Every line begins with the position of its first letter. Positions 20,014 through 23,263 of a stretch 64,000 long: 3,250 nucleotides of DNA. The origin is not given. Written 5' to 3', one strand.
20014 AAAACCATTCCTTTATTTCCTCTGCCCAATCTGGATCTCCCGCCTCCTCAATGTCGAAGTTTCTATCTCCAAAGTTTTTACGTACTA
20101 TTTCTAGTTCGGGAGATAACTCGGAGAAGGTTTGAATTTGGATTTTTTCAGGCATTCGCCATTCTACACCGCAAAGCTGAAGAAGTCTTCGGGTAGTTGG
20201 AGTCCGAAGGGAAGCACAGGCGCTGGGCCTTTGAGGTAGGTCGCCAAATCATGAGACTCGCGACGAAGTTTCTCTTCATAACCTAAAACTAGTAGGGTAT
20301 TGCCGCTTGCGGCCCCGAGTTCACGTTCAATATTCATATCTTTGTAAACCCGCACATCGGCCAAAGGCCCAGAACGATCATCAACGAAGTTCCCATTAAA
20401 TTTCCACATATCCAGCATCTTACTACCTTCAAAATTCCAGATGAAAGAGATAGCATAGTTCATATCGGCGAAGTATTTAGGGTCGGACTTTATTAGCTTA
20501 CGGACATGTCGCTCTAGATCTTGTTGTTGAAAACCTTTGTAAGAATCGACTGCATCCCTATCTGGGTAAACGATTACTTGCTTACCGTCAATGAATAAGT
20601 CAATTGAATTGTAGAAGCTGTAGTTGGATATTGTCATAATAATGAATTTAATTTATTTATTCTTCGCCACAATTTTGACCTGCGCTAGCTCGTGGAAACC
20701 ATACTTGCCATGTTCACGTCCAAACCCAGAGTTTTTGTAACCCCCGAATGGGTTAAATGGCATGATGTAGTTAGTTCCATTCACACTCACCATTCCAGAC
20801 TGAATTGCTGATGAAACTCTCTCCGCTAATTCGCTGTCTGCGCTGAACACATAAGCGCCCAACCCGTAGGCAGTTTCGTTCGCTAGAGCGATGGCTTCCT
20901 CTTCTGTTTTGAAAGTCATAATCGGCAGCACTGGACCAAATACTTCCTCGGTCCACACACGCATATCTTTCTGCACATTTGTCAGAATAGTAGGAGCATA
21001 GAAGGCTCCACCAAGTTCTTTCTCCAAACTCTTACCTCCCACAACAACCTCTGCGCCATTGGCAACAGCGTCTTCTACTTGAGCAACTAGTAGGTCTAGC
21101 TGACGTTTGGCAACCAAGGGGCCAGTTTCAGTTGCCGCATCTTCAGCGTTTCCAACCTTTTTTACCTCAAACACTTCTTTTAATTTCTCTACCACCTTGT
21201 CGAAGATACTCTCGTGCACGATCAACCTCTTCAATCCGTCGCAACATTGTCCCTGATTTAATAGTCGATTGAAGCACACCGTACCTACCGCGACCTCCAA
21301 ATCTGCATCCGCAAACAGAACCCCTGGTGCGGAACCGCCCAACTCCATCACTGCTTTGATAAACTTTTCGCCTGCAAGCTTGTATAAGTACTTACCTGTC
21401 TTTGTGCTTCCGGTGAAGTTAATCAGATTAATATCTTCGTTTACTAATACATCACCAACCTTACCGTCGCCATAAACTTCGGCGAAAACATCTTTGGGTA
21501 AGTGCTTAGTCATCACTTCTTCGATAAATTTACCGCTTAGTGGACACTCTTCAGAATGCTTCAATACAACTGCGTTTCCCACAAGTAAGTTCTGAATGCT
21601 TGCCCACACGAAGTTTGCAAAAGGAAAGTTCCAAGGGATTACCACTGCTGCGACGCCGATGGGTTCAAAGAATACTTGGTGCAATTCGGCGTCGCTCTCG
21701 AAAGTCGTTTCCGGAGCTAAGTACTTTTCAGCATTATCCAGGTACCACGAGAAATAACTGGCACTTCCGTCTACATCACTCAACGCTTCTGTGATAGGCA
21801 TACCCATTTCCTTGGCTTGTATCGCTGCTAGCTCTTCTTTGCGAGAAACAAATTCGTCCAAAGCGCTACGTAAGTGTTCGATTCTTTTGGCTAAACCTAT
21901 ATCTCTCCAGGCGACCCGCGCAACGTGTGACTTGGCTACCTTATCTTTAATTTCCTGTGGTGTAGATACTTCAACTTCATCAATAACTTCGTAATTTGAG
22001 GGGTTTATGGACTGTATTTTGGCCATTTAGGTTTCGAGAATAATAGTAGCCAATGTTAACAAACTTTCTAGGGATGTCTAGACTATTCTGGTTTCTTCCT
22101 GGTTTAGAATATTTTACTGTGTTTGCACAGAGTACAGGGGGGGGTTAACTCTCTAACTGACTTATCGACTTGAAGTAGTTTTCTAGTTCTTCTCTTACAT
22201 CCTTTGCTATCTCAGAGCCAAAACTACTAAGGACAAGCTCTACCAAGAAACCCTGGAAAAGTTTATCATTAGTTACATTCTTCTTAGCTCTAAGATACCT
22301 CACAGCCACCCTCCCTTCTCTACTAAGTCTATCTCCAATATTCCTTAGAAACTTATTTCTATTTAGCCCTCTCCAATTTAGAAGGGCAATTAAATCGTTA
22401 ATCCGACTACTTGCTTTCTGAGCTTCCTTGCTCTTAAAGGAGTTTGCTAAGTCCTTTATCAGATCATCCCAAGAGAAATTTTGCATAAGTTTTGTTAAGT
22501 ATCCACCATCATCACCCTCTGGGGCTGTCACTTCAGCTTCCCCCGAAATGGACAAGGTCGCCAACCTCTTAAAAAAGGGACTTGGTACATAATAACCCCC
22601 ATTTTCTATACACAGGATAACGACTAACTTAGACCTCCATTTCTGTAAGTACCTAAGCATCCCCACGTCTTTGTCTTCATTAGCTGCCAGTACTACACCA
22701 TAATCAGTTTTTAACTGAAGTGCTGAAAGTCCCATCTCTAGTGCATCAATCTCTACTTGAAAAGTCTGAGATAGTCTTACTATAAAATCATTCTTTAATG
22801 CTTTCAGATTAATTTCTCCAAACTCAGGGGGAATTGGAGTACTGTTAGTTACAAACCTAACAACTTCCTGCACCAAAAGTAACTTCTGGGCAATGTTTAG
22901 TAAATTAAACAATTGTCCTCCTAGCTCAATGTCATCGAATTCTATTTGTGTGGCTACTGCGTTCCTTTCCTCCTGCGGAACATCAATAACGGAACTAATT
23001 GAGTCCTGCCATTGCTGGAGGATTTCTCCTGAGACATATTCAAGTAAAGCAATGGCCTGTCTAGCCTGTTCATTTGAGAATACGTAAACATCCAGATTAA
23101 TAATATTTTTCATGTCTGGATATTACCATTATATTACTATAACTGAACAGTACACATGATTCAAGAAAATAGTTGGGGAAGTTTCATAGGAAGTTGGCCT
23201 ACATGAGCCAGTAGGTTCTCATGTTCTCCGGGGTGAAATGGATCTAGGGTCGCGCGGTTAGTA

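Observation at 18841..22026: Four-gene minus-strand operon: ALDH - unknown(157 aa) - GNAT - internally duplicated unknown protein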

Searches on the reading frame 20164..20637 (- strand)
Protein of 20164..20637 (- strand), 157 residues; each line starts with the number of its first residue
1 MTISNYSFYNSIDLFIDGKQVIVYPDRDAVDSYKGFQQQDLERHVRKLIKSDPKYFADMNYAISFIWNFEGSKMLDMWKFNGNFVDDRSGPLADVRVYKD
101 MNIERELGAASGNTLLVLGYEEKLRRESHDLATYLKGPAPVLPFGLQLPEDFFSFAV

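Call 3: search_protein_families(library=pfam, proteins=[window:20164-20637:-], max_evalue=1)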
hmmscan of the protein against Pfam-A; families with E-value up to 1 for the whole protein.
window:20164-20637:- (157 aa): 1 family
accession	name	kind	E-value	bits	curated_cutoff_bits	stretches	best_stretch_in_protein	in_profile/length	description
PF03428.19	RP-C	-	0.25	11.6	24.4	1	9-50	57-97/175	Replication protein C N-terminal domain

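Call 4: search_protein_families(library=ncbifam, proteins=[window:20164-20637:-], max_evalue=1)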
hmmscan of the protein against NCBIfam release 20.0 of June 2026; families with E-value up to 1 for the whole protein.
window:20164-20637:- (157 aa): 0 families

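Call 8: find_homologous_proteins(query=window:20164-20637:-)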
Query window:20164-20637:- (157 aa): 17 proteins with E <= 0.001 among 46 candidates.
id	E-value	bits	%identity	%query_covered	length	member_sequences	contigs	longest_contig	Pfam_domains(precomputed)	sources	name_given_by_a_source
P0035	8.7e-98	342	97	100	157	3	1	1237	-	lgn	-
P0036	3.8e-67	243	68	96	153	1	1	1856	-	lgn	-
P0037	1.3e-62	228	64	97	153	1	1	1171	-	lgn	-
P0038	3.4e-59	217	64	95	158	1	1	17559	-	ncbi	-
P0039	3.1e-56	207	58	98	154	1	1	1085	-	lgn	-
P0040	3.7e-54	201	59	94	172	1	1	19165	-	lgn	-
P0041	1.6e-49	186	55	98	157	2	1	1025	-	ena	-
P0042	1.9e-47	179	54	96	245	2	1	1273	-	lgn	-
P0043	3.0e-45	172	53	95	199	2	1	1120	-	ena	-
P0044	6.8e-45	171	54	85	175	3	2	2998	-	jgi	-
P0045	1.6e-43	166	49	97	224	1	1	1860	-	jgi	jgi:hypothetical protein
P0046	4.6e-41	158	55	89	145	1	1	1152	-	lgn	-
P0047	4.6e-40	155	52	96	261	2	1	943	-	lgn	-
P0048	1.4e-33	134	49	74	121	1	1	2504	-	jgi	-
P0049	5.6e-30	122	55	66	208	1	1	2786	-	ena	-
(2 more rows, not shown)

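Call 14: find_encoding_contigs(protein=P0038, flank=8000, max_places=3)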
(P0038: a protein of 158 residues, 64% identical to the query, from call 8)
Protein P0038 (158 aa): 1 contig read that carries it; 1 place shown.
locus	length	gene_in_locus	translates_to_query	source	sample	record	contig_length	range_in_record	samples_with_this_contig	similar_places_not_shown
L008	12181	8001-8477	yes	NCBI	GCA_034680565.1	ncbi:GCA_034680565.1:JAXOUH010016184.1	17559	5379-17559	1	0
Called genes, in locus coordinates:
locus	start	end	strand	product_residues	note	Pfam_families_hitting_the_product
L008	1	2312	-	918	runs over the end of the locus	PF01266:DAO, PF03486:HI0933_like (faint), PF07992:Pyr_redox_2 (faint), PF00355:Rieske, PF13806:Rieske_2, PF22543:Rieske_4, PF01794:Ferric_reduct, PF10517:DM13, +1 more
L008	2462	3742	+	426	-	PF07690:MFS_1, PF00083:Sugar_tr, PF06779:MFS_4 (weak), PF12832:MFS_1_like, PF05977:MFS_3 (weak), PF07690:MFS_1 (weak)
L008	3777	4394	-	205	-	PF09335:VTT_dom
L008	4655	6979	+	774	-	PF00912:Transgly, PF00905:Transpeptidase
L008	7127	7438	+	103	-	PF13376:OmdA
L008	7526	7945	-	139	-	-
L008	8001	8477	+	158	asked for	-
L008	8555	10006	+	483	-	PF05257:CHAP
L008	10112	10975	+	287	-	PF00903:Glyoxalase (faint), PF06983:3-dmu-9_3-mt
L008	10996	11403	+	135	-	PF00903:Glyoxalase, PF06983:3-dmu-9_3-mt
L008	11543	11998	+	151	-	PF01243:PNPOx_N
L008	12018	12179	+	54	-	?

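Call 15: find_encoding_contigs(protein=P0040, flank=8000, max_places=3)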
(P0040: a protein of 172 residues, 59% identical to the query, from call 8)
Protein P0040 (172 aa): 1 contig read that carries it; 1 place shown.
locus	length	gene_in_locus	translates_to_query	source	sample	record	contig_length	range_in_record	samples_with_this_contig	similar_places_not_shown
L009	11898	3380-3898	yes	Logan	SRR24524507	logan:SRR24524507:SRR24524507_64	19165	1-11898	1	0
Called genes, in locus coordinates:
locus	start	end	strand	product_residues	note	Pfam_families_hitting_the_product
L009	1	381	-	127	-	?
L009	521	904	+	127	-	-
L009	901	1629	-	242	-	PF08713:DNA_alkylation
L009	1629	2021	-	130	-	PF08818:DUF1801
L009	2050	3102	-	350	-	PF12146:Hydrolase_4, PF00561:Abhydrolase_1, PF12697:Abhydrolase_6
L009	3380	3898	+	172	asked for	-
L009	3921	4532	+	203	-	-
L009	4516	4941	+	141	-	PF00293:NUDIX, PF22327:Nudt16-like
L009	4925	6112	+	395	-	PF07690:MFS_1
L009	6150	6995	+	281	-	-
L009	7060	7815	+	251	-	-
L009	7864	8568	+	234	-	-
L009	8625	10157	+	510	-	-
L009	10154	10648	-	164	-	-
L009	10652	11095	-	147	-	-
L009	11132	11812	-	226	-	PF01863:YgjP-like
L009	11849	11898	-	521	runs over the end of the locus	PF01676:Metalloenzyme, PF06415:iPGM_N, PF01663:Phosphodiest (weak)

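Call 25: search_protein_families(library=phrogs, proteins=[window:20164-20637:-], max_evalue=1)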
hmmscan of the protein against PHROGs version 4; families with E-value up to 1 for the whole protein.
window:20164-20637:- (157 aa): 2 families
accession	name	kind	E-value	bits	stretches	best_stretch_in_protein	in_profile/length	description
phrog_34119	-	unknown function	0.032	15.5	1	26-51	11-36/59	-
phrog_35715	-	unknown function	0.23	12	1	32-86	90-140/181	-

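Call 26: search_protein_families(library=padloc, proteins=[window:20164-20637:-], max_evalue=1)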
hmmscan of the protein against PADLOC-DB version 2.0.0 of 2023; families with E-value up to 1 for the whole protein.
window:20164-20637:- (157 aa): 0 families

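Call 34: predict_structure(alignment_id=A2)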
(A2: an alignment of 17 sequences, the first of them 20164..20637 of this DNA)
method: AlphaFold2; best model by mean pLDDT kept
length: 157 residues; sequences in the alignment: 17
mean_pLDDT: 87.0   pTM: 0.86
mean pLDDT of the five models: 87.0, 85.5, 84.9, 84.1, 80.0
residues with pLDDT >= 90: 99; 70-90: 36; 50-70: 17; < 50: 5
segments of 3 or more residues with pLDDT < 50: 1-3
pLDDT, mean of each block of 10 residues (from residue 1): 69 95 94 94 97 92 94 93 68 83 82 88 89 91 86 73
secondary structure, 60 per line:
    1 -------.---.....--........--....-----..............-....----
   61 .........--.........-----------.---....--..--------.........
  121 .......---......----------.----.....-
elements in order: E12-16 E19-26 H29-32 H38-51 H53-56 E61-69 E72-80 E96-99 H112-127 H131-136 H152-156

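Call 37: find_encoding_contigs(protein=P0047, flank=5000, max_places=3)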
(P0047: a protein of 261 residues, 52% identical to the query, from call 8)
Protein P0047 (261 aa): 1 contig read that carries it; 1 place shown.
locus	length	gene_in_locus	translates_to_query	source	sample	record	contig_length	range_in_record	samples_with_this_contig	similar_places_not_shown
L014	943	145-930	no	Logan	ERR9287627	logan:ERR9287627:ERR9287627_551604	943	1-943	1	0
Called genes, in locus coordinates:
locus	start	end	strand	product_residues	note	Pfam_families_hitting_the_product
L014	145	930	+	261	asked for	-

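Call 77: find_related_loci(query=A2, collection=viral_contigs, flank=5000)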
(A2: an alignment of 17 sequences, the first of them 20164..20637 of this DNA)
Query A2 (157 aa) in viral_contigs; peptide patterns used: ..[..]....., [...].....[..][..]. (x = any residue, [..] = any of these).
36 stretches matched a pattern, but none encodes a relative of the query by tblastn (E <= 1e-3).

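Call 78: search_protein_families(library=pfam, proteins=[P0042, P0045, P0047, P0043, P0049, L009:3921-4532:+, L008:7526-7945:-], max_evalue=0.1)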
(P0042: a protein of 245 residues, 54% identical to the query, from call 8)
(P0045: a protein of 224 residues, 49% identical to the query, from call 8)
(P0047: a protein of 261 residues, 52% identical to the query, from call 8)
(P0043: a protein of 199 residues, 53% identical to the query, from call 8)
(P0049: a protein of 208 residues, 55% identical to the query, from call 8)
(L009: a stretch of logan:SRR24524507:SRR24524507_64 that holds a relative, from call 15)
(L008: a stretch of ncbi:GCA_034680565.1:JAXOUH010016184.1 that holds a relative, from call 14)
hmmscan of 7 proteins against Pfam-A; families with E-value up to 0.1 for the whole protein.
P0042 (245 aa): 0 families

P0045 (224 aa): 0 families

P0047 (261 aa): 0 families

P0043 (199 aa): 0 families

P0049 (208 aa): 0 families

L009:3921-4532:+ (203 aa): 1 family
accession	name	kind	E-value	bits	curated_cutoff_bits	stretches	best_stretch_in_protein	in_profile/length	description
PF24817.1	WD40_WDHD1_1st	-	0.018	14.7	109.9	1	116-165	129-176/291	WDHD1 first WD40 domain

L008:7526-7945:- (139 aa): 0 families

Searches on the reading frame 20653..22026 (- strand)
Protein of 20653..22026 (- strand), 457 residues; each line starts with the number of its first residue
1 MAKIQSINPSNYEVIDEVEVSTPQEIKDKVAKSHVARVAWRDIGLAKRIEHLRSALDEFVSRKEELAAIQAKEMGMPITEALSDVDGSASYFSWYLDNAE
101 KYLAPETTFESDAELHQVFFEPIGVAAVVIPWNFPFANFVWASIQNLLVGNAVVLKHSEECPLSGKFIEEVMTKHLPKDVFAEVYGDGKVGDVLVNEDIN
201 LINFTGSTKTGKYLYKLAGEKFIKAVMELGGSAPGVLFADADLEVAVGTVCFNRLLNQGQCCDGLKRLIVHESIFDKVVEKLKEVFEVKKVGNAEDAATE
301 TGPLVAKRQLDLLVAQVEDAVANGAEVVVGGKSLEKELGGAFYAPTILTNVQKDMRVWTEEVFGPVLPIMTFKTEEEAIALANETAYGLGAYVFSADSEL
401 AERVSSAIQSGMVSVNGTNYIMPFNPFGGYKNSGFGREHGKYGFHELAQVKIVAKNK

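Call 3: search_protein_families(library=pfam, proteins=[window:20653-22026:-], max_evalue=1)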
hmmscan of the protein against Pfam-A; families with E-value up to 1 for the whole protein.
window:20653-22026:- (457 aa): 3 families
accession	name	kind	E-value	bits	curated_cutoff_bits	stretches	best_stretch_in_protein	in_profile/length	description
PF00171.27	Aldedh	-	4e-136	454.7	23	1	3-453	8-461/461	Aldehyde dehydrogenase family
PF03529.18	TF_Otx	-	0.12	13.3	25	0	400-433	12-45/91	Otx1 transcription factor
PF07368.16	DUF1487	-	0.21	11.5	23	1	236-288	9-59/215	Protein of unknown function (DUF1487)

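Call 4: search_protein_families(library=ncbifam, proteins=[window:20653-22026:-], max_evalue=1)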
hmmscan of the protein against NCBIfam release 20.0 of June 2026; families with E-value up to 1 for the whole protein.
window:20653-22026:- (457 aa): 44 families (the best 25 are shown)
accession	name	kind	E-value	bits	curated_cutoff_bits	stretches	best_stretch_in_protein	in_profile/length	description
TIGR01780.1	SSADH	subfamily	5.2e-104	348.6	646.35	1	7-451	2-448/448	succinate-semialdehyde dehydrogenase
NF006916.0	PRK09407.1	equivalog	9.9e-102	341.2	521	1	4-456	36-493/526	succinic semialdehyde dehydrogenase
TIGR01804.1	BADH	equivalog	1.9e-101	339.9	668.6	1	4-451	15-467/467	betaine-aldehyde dehydrogenase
NF006915.0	PRK09406.1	equivalog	4.3e-101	339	730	1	4-453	3-454/457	NADP-dependent succinic semialdehyde dehydrogenase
TIGR02299.1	HpaE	equivalog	2.5e-98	329.8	638.35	1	4-454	18-475/488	5-carboxymethyl-2-hydroxymuconate semialdehyde dehydrogenase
NF010000.0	PRK13473.1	subfamily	1.7e-95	320.5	615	1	4-454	19-471/475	aminobutyraldehyde dehydrogenase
NF009725.0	PRK13252.1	equivalog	4.1e-93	312.4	593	1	3-453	23-477/488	betaine-aldehyde dehydrogenase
NF007497.0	PRK10090.1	equivalog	4.7e-90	302.7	500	1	3-453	23-475/480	aldehyde dehydrogenase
NF040648.1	lactal_redase_Meth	equivalog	6e-87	292.6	650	1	4-454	13-461/463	lactaldehyde dehydrogenase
TIGR03216.1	OH_muco_semi_DH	equivalog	9.3e-86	288.3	693.25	1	4-451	16-475/481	2-hydroxymuconic semialdehyde dehydrogenase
NF042989.1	AldDh_AldH_Clos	equivalog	4.4e-85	286.1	800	1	4-454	3-456/458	aldehyde dehydrogenase AldH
NF010575.0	PRK13968.1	equivalog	5.5e-84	282.9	855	1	5-457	10-461/462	succinate-semialdehyde dehydrogenase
NF008415.0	PRK11241.1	equivalog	1.1e-83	281.6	828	1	4-452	28-477/482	NADP-dependent succinate-semialdehyde dehydrogenase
NF045735.1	PaDhStyDPseudo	equivalog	2e-81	274.1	850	1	4-452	20-478/483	phenylacetaldehyde dehydrogenase StyD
NF045736.1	PaDhStyDRhodo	equivalog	8e-81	272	800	1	4-453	20-475/479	phenylacetaldehyde dehydrogenase StyD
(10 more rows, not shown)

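Call 26: search_protein_families(library=padloc, proteins=[window:20653-22026:-], max_evalue=1)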
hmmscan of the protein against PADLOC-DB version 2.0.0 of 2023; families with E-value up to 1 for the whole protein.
window:20653-22026:- (457 aa): 0 families

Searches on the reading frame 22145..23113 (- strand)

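Call 3: search_protein_families(library=pfam, proteins=[window:22145-23113:-], max_evalue=1)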
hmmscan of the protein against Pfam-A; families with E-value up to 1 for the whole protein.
window:22145-23113:- (322 aa): 2 families
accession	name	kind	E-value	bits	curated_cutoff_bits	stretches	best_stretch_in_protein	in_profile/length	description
PF21911.1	PG_1098_N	-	0.0085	16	23.6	1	44-58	30-44/45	N-terminal domain in putative methyltransferase PG_1098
PF18005.6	eIF3m_C_helix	-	0.29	11.3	25.6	1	32-45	15-28/29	eIF3 subunit M, C-terminal helix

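Call 4: search_protein_families(library=ncbifam, proteins=[window:22145-23113:-], max_evalue=1)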
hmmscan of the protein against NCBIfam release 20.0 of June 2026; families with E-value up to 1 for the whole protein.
window:22145-23113:- (322 aa): 0 families

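Call 25: search_protein_families(library=phrogs, proteins=[window:22145-23113:-], max_evalue=1)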
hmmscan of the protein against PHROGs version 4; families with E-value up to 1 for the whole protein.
window:22145-23113:- (322 aa): 1 family
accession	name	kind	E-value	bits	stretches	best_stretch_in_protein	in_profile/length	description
phrog_5257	-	unknown function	0.25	13.6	0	208-241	28-67/76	-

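Call 26: search_protein_families(library=padloc, proteins=[window:22145-23113:-], max_evalue=1)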
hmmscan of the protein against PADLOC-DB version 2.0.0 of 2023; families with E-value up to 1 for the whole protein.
window:22145-23113:- (322 aa): 0 families
